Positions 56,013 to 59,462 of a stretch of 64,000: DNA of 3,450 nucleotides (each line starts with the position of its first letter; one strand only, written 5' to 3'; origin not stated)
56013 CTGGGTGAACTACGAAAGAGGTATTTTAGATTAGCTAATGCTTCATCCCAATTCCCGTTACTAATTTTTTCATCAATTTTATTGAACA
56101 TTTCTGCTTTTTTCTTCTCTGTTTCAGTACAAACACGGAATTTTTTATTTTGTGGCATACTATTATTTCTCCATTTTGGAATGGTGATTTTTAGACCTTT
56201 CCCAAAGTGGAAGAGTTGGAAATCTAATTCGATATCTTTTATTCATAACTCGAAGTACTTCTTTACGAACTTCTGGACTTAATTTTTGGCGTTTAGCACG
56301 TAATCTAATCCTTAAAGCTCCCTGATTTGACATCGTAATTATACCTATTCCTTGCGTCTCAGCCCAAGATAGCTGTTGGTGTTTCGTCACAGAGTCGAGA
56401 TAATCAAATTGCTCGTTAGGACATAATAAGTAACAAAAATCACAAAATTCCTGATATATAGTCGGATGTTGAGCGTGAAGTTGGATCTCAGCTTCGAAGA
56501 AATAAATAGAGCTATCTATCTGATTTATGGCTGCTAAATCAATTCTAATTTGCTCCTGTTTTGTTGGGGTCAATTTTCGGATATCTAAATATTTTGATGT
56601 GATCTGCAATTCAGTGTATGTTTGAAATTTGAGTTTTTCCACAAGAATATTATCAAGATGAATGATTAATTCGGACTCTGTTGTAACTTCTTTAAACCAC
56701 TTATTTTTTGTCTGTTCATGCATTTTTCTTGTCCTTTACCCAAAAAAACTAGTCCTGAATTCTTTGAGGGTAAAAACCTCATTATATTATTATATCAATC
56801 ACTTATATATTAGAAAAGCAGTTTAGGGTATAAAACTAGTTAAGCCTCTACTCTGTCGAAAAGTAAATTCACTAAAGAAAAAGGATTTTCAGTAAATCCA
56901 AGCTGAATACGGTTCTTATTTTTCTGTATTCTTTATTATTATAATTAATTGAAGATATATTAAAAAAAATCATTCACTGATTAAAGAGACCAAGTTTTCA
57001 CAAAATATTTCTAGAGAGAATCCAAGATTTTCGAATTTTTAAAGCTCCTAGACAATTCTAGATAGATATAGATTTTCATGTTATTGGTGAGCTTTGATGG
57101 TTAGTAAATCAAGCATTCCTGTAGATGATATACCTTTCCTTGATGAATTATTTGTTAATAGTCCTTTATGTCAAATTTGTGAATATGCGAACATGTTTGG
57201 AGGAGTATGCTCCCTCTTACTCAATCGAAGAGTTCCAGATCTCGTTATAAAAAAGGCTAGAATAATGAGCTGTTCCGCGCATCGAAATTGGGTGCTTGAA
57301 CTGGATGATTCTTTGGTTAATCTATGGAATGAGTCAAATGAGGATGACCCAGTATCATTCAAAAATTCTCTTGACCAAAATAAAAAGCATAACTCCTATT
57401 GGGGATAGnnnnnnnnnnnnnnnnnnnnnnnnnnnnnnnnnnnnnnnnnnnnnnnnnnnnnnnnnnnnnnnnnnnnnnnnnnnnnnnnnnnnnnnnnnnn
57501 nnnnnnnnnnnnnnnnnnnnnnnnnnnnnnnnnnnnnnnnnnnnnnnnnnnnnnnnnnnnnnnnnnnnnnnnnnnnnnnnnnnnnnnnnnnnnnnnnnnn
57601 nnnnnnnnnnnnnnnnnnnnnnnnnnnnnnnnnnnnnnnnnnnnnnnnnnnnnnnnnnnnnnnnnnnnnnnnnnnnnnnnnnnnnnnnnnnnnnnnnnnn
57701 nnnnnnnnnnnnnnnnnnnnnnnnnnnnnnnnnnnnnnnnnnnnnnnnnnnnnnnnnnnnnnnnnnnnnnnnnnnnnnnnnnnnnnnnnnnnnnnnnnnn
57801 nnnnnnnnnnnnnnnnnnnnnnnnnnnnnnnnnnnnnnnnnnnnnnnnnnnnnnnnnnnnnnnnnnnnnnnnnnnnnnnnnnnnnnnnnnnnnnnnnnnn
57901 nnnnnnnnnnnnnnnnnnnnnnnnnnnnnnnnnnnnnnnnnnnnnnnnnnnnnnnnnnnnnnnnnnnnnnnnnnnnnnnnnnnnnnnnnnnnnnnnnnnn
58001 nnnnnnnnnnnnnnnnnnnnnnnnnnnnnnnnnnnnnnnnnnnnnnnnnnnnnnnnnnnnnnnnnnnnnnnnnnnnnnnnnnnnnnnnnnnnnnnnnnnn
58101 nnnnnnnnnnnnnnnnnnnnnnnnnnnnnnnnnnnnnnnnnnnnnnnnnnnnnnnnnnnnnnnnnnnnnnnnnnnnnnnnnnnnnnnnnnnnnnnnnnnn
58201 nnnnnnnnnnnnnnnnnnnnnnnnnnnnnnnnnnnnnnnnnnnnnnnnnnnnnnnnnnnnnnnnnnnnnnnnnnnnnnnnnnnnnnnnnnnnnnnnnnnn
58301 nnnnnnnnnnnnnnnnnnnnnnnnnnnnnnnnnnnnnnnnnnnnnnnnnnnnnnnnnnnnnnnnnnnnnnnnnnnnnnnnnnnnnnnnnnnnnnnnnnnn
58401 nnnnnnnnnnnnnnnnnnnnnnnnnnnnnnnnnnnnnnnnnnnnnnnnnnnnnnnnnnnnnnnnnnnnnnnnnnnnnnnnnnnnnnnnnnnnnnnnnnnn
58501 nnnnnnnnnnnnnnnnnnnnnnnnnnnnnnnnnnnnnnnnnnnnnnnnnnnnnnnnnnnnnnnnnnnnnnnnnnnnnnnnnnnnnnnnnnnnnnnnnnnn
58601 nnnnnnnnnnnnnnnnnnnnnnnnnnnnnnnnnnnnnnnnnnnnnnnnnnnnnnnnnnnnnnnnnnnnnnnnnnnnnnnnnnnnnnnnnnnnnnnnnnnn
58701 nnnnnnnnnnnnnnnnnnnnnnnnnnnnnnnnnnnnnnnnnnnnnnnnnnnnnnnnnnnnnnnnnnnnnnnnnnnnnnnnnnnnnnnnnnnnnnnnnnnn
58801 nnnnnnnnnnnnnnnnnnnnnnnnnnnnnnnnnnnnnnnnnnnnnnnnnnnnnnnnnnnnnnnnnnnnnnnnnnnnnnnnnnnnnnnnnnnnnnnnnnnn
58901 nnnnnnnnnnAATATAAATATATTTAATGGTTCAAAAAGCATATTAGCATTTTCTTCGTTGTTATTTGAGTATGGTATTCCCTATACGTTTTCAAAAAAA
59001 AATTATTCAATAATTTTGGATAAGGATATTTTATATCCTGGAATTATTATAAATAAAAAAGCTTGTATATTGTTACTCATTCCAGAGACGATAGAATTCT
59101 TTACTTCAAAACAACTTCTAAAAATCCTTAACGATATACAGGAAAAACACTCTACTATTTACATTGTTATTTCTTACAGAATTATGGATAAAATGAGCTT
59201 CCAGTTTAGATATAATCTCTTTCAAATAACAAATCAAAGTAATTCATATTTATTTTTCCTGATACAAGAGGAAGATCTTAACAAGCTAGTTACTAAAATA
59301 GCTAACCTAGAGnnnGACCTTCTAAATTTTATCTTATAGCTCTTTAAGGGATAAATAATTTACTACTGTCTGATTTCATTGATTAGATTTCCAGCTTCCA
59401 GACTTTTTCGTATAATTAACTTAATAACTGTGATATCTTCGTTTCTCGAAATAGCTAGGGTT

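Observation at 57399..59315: Full-length Hef/FANCM/XPF-family homologue in which both helicase and ERCC4 nuclease catalytic motifs are lost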

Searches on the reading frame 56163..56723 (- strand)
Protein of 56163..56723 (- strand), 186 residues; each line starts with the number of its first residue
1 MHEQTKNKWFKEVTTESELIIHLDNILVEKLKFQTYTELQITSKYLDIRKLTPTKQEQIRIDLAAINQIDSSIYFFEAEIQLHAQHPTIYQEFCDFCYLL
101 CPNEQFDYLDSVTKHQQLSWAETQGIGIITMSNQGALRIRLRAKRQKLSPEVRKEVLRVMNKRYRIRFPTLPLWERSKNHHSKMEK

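Call 3: search_protein_families(library=pfam, proteins=[window:56163-56723:-], max_evalue=1)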
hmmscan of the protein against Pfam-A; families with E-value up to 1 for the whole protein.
window:56163-56723:- (186 aa): 4 families
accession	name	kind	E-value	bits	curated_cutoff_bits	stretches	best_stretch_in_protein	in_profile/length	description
PF09559.15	Cas6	-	0.052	13.9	26.7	1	125-183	48-106/191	Cas6 Crispr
PF06426.19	SATase_N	-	0.067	14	21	1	12-72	26-86/105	Serine acetyltransferase, N-terminal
PF12490.13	BCAS3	-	0.098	13.2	19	0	64-103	71-111/146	BCAS3 microtubule associated cell migration factor, C-terminal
PF17987.7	PMT2_N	-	0.14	12.7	27.8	1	34-75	67-108/125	Phosphoethanolamine N-methyltransferase 2 N-terminal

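Call 39: search_solved_structures(query=A3, max_evalue=10, show_alignments=2)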
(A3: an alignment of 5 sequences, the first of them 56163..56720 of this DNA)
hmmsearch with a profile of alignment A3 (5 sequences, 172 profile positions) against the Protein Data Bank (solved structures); distinct sequences matched with E-value up to 10: 2.
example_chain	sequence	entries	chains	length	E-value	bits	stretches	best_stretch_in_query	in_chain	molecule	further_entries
7z64_A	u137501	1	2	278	1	12.2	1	90-115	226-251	Chitinase, GH18 family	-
7z65_A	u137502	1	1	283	1.2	12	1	90-115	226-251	Chitinase, GH18 family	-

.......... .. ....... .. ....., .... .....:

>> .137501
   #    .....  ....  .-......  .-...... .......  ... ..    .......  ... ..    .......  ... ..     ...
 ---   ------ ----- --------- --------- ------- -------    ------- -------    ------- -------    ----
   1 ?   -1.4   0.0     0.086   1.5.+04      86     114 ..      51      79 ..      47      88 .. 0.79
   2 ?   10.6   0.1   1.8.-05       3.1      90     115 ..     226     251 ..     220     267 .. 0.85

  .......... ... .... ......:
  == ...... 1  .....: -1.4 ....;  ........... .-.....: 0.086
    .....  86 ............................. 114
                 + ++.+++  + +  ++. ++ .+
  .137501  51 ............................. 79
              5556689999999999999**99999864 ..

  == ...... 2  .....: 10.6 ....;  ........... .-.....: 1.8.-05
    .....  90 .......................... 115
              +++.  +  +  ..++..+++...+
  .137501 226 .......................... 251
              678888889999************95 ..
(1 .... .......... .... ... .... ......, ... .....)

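Call 46: search_protein_families(library=ncbifam, proteins=[window:56163-56723:-], max_evalue=0.1)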
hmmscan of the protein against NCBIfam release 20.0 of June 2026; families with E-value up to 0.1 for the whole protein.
window:56163-56723:- (186 aa): 1 family
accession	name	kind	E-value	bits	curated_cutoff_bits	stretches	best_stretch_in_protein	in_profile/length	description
NF041635.1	STM3941_fam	subfamily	0.019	14.9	40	1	98-164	62-130/157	STM3941 family protein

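Call 54: search_protein_families(library=padloc, proteins=[window:56163-56723:-], max_evalue=0.01)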
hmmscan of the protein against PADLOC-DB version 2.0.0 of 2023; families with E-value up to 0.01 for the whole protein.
window:56163-56723:- (186 aa): 0 families

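Call 55: search_protein_families(library=pfam, alignment_id=A3, max_evalue=1)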
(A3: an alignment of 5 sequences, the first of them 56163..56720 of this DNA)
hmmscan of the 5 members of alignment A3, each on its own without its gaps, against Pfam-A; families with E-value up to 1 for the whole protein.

A. member 1, window:56163-56720:- (185 aa): 4 families
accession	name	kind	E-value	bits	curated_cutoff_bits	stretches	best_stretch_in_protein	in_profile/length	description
PF09559.15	Cas6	-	0.051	14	26.7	1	124-182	48-106/191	Cas6 Crispr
PF06426.19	SATase_N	-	0.067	13.9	21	1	11-71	26-86/105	Serine acetyltransferase, N-terminal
PF12490.13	BCAS3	-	0.094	13.3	19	0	63-102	71-111/146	BCAS3 microtubule associated cell migration factor, C-terminal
PF17987.7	PMT2_N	-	0.14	12.7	27.8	1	33-74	67-108/125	Phosphoethanolamine N-methyltransferase 2 N-terminal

B. families by the number of members that match (of 5 scanned): 4 families
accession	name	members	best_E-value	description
PF09559.15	Cas6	1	0.051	Cas6 Crispr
PF06426.19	SATase_N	1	0.067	Serine acetyltransferase, N-terminal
PF12490.13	BCAS3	1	0.094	BCAS3 microtubule associated cell migration factor, C-terminal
PF17987.7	PMT2_N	1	0.14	Phosphoethanolamine N-methyltransferase 2 N-terminal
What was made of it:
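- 56163..56723 (-): Conserved divergent neighbour (186 aa). The invariant motifs IDLAA and FFEAE resemble a PD-(D/E)xK nuclease signature. The fold was not tested. No database match (calls 3, 39, 46, 55).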

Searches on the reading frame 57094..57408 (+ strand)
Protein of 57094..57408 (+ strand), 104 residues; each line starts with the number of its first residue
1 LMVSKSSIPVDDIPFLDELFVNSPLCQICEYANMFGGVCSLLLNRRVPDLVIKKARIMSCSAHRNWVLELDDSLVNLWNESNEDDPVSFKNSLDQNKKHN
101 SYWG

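Call 3: search_protein_families(library=pfam, proteins=[window:57094-57408:+], max_evalue=1)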
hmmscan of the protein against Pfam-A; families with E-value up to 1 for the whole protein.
window:57094-57408:+ (104 aa): 0 families

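Call 40: search_solved_structures(query=A4, max_evalue=10, show_alignments=2)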
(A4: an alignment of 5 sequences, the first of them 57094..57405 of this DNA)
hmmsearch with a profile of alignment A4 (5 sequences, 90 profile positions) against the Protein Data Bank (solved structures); distinct sequences matched with E-value up to 10: 1.
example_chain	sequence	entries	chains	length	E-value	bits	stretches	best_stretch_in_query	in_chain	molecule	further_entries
3do5_A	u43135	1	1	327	0.3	14.3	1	25-58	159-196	Homoserine dehydrogenase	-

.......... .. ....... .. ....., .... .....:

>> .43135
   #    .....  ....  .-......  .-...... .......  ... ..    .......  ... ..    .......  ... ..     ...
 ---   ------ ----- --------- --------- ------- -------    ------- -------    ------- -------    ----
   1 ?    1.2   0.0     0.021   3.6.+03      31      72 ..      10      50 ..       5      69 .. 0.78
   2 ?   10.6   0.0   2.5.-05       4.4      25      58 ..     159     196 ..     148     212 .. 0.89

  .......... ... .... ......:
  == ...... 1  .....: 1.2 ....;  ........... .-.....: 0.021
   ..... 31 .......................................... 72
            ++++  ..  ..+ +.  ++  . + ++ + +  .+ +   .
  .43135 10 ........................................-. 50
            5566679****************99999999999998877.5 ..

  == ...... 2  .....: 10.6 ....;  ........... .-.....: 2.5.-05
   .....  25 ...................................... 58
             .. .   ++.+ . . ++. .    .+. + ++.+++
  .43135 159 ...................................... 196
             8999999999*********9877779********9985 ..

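Call 46: search_protein_families(library=ncbifam, proteins=[window:57094-57408:+], max_evalue=0.1)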
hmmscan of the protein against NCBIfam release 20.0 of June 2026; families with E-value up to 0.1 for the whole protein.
window:57094-57408:+ (104 aa): 0 families

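Call 54: search_protein_families(library=padloc, proteins=[window:57094-57408:+], max_evalue=0.01)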
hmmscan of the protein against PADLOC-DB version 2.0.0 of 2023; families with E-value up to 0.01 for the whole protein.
window:57094-57408:+ (104 aa): 0 families

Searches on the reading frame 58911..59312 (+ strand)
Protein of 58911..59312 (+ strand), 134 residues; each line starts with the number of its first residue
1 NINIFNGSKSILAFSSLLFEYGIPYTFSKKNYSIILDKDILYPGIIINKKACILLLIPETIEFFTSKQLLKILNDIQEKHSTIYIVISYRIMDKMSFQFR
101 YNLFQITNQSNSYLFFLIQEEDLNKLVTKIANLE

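Call 41: predict_structure(alignment_id=A2)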
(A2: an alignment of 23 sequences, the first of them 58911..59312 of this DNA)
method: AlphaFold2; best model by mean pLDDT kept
length: 134 residues; sequences in the alignment: 23
mean_pLDDT: 90.8   pTM: 0.84
mean pLDDT of the five models: 90.8, 90.5, 90.3, 90.3, 89.7
residues with pLDDT >= 90: 109; 70-90: 17; 50-70: 2; < 50: 6
segments of 3 or more residues with pLDDT < 50: 1-6
pLDDT, mean of each block of 10 residues (from residue 1): 57 97 96 96 95 95 87 92 95 91 92 94 96 84
secondary structure, 60 per line:
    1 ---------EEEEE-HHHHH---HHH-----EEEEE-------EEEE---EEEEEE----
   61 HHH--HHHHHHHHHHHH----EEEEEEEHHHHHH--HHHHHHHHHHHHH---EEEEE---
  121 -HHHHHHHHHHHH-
elements in order: E10-14 H16-20 E32-36 E44-47 E51-56 H66-77 E82-88 H89-94 H97-109 E113-117 H122-133

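Call 43: fold_search(model_id=the predicted structure, library=pdb)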
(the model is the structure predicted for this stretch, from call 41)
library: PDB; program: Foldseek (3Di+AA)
matches with E <= 10: 784; with E <= 0.001: 2
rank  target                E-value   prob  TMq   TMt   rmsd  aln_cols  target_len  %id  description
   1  2bhn_A                3.2e-04  1.00  0.62  0.41   5.1       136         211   10  XPF from Aeropyrum pernix (released 2005-02-23)
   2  2bgw_B                8.5e-04  1.00  0.60  0.42   5.9       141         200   11  XPF from Aeropyrum pernix, complex with DNA (released 2005-02-23)
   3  2bhn_B                1.3e-03  1.00  0.59  0.42   5.3       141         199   10  XPF from Aeropyrum pernix (released 2005-02-23)
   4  9qec_B                1.5e-03  1.00  0.67  0.48   3.3       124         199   10  Cryo-EM structure of the XPF-ERCC1-XPA complex (released 2025-12-17)
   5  2bgw_A                1.7e-03  1.00  0.57  0.37   5.7       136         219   10  XPF from Aeropyrum pernix, complex with DNA (released 2005-02-23)
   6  9f98_B                3.6e-03  1.00  0.62  0.58   4.2       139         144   11  Crystal structure of MUS81-EME1, apo form. (released 2024-07-03)
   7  9qec_A                4.3e-03  1.00  0.70  0.14   5.0       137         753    9  Cryo-EM structure of the XPF-ERCC1-XPA complex (released 2025-12-17)
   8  4bxo_B                5.0e-03  1.00  0.63  0.46   3.5       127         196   12  Architecture and DNA recognition elements of the Fanconi anemia FANCM- FAAP24 complex (released 2013-08-28)
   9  1j22                  5.3e-03  1.00  0.69  0.70   3.5       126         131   13  Crystal structure of archaeal XPF/Mus81 homolog, Hef from Pyrococcus furiosus, nuclease domain, selenomet derivative (released 2003-04-22)
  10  2a1i                  5.6e-03  1.00  0.67  0.69   3.4       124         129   12  Crystal Structure of the Central Domain of Human ERCC1 (released 2005-08-02)
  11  1j24                  5.6e-03  1.00  0.69  0.69   3.5       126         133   13  Crystal structure of archaeal XPF/Mus81 homolog, Hef from Pyrococcus furiosus, nuclease domain, Ca cocrystal (released 2003-04-22)
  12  4bxo_A                6.0e-03  1.00  0.68  0.47   3.3       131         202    8  Architecture and DNA recognition elements of the Fanconi anemia FANCM- FAAP24 complex (released 2013-08-28)
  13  6bzg_B                7.8e-03  0.99  0.54  0.39   4.7       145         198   16  Structure of S. cerevisiae Zip2:Spo16 complex, P212121 form (released 2018-02-14)
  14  2m9m_MODEL_1_A        8.9e-03  1.00  0.58  0.56   4.3       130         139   11  Solution Structure of ERCC4 domain of human FAAP24 (released 2013-09-18)
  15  9qed_A                1.2e-02  1.00  0.69  0.14   4.9       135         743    8  Cryo-EM structure of the XPF-ERCC1-SLX4(330-555)-SLX4IP complex (released 2025-12-17)
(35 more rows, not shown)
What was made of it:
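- On Hef/XPF/FANCM superfamily (homology): The domain model has pLDDT 90.8, and the top 21 PDB matches are all ERCC4-fold, with TM about 0.6-0.7 (calls 41, 43).
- Closest known: ERCC1, EME1, FAAP24 and Zip2. Same: All are among the top structural matches of the C-terminal domain (call 43).
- Checked: It rests on the predicted structure (calls 41, 43).
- The C-terminal domain model matches ERCC4-fold structures exclusively in the top 21 hits (calls 41, 43). Zip2-Spo16 and the FANCM C-terminal domain appear among the structural matches (call 43).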
